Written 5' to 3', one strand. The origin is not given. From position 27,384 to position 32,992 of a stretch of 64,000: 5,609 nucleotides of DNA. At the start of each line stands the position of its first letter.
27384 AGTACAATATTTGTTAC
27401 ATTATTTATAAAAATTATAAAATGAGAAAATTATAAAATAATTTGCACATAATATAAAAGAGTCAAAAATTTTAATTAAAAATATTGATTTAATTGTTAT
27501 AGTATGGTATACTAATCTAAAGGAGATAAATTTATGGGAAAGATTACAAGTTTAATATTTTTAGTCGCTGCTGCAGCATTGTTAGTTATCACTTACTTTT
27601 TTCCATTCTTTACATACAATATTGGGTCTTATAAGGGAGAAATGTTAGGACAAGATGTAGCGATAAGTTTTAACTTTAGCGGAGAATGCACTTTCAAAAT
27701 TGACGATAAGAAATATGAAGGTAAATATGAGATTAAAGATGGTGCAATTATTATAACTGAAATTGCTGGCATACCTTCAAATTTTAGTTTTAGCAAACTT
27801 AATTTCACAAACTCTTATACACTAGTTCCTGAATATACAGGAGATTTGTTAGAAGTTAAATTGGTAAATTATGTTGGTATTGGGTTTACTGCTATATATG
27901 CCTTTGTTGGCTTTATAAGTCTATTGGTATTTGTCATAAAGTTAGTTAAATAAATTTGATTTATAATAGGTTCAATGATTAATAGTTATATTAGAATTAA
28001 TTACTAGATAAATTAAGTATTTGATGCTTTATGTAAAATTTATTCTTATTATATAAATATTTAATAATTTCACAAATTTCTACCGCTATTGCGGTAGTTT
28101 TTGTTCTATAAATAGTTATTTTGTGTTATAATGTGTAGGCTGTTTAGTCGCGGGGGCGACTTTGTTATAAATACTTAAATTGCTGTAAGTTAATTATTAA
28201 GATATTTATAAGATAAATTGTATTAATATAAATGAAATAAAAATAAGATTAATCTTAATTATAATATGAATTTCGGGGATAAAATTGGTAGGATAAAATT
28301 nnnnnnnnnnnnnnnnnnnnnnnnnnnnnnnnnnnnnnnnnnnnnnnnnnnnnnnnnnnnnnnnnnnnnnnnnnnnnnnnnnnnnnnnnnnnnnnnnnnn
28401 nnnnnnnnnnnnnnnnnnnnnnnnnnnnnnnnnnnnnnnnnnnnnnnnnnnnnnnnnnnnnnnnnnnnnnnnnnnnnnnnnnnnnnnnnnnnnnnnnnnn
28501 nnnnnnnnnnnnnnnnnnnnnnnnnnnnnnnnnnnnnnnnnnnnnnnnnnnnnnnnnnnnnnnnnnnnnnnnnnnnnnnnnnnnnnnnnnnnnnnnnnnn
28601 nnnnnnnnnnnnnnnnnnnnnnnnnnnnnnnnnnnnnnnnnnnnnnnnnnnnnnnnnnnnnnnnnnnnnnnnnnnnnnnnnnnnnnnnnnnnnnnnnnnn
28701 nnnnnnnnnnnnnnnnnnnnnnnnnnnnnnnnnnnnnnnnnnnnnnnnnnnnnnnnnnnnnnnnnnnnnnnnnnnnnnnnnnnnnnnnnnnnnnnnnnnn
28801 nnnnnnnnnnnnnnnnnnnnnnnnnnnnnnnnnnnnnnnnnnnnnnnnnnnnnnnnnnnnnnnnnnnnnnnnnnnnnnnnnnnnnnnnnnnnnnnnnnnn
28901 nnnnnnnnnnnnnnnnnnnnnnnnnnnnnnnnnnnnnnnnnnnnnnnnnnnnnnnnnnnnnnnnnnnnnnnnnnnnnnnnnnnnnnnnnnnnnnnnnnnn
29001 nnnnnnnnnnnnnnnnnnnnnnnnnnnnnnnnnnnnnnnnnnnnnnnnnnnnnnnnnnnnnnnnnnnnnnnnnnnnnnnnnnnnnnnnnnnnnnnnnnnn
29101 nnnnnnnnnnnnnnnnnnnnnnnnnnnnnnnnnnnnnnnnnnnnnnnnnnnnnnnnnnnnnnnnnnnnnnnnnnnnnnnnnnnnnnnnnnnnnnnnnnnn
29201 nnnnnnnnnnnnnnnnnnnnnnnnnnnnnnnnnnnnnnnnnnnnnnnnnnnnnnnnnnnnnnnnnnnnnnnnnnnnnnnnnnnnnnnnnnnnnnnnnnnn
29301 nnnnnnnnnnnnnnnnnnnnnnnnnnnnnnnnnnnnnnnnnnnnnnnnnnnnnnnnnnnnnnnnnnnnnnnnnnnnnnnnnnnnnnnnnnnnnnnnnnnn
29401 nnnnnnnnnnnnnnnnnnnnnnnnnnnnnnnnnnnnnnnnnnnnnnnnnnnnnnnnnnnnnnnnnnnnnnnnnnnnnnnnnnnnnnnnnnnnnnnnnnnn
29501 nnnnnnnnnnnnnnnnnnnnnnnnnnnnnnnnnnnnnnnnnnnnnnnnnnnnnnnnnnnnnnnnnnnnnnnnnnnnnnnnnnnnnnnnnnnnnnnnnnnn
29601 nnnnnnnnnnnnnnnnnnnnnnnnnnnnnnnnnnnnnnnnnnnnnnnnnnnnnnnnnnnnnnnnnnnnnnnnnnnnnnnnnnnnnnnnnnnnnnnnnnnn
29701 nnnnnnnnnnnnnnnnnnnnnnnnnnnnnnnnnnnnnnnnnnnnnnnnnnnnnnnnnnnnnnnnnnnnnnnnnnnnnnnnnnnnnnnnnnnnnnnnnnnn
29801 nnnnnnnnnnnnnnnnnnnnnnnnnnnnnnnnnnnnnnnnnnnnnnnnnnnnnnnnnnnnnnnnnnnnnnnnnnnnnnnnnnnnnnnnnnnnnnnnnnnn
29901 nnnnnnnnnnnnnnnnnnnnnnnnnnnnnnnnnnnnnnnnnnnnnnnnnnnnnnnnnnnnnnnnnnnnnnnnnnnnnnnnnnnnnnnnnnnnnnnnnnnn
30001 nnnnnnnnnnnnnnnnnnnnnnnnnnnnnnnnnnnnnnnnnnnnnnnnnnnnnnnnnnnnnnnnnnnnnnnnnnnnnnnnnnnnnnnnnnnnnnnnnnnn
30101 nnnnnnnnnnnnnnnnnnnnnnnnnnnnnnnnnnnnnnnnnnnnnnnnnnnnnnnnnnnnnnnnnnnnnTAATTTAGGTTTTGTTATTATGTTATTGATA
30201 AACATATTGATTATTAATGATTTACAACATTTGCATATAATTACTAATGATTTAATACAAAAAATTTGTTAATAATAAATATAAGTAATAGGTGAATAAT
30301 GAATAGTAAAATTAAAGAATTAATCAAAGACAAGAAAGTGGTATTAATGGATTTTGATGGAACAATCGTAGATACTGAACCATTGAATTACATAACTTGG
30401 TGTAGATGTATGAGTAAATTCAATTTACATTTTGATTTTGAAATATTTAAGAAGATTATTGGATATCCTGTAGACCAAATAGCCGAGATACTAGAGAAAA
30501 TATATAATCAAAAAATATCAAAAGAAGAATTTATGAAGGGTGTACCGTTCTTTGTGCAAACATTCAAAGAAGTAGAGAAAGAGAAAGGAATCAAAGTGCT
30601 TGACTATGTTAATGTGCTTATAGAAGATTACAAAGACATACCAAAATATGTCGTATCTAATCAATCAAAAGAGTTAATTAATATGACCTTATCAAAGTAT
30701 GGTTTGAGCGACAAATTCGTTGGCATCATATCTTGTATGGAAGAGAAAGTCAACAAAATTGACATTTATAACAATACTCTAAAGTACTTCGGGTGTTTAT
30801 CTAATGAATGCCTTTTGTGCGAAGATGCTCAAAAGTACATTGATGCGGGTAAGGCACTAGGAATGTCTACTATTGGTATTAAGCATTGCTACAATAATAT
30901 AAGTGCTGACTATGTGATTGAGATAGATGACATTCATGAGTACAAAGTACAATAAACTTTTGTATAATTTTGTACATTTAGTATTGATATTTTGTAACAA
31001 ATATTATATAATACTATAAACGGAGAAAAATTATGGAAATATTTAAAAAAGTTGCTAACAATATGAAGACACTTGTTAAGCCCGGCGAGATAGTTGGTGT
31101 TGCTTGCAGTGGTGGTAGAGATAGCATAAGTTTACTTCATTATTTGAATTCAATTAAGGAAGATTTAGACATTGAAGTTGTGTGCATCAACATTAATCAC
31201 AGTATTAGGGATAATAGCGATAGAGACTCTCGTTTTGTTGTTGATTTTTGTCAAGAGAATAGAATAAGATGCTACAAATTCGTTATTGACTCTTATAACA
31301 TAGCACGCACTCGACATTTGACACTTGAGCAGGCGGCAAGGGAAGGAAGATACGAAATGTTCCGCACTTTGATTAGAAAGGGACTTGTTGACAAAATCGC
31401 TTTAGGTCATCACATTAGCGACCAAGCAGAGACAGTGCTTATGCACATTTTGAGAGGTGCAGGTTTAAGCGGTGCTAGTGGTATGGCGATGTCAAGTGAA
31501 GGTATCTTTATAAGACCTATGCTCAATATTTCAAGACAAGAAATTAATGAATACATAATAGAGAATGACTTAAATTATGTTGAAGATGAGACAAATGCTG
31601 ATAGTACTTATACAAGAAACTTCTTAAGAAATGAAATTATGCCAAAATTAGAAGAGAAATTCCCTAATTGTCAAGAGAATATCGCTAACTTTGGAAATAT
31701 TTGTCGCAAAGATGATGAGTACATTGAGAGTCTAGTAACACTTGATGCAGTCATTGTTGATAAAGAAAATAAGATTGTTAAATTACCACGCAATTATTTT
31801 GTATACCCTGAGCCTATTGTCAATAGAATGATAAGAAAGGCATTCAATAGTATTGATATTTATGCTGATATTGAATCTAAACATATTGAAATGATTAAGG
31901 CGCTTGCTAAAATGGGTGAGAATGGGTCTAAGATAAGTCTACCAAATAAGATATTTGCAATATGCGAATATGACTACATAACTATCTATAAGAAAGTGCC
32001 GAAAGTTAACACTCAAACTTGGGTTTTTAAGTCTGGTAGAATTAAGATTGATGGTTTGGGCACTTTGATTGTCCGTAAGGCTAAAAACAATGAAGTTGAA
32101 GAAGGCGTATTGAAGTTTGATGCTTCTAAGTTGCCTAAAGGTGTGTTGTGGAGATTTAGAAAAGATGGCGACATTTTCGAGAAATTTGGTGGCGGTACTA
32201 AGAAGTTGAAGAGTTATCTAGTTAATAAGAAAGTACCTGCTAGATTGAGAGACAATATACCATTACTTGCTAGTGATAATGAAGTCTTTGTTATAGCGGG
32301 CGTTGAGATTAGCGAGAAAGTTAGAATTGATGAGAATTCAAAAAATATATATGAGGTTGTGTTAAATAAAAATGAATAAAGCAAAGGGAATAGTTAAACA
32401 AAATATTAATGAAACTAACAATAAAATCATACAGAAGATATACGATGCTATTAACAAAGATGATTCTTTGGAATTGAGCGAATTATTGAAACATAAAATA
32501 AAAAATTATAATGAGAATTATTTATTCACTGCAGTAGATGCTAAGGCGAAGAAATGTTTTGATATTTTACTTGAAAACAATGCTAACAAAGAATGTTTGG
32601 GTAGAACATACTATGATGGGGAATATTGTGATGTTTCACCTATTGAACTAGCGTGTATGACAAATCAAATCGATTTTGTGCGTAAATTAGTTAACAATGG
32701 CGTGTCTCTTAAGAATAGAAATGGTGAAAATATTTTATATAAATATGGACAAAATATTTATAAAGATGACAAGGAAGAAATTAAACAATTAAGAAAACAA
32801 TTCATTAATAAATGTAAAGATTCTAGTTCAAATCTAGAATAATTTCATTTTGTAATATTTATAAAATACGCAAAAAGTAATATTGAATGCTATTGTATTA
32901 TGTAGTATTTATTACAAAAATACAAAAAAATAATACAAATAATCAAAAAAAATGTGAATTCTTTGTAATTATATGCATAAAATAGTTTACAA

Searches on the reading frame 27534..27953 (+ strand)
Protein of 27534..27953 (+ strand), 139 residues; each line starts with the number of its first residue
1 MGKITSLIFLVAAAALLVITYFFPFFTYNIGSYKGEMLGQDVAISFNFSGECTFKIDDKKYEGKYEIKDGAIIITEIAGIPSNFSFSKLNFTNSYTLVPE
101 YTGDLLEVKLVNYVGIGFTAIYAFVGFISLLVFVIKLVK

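Call 52: search_protein_families(library=pfam, proteins=[window:27534-27953:+], max_evalue=0.00001)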
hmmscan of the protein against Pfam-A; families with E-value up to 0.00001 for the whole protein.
window:27534-27953:+ (139 aa): 1 family
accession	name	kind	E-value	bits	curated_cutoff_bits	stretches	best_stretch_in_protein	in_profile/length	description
PF18692.7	DUF5640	-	6.9e-06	26.3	28.5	1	30-75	4-48/85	Family of unknown function (DUF5640)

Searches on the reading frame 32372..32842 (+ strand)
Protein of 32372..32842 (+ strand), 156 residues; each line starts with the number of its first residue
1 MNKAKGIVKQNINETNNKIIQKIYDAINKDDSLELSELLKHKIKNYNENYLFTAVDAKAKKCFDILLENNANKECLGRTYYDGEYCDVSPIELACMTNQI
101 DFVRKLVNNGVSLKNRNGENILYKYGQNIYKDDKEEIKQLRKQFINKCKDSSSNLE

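Call 53: search_protein_families(library=pfam, proteins=[window:32372-32842:+], max_evalue=0.00001)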
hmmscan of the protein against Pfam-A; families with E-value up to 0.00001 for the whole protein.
window:32372-32842:+ (156 aa): 1 family
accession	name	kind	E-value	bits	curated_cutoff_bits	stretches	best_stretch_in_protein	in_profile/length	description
PF12796.13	Ank_2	-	9.1e-07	29.8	27.3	0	26-73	36-86/90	Ankyrin repeats (3 copies)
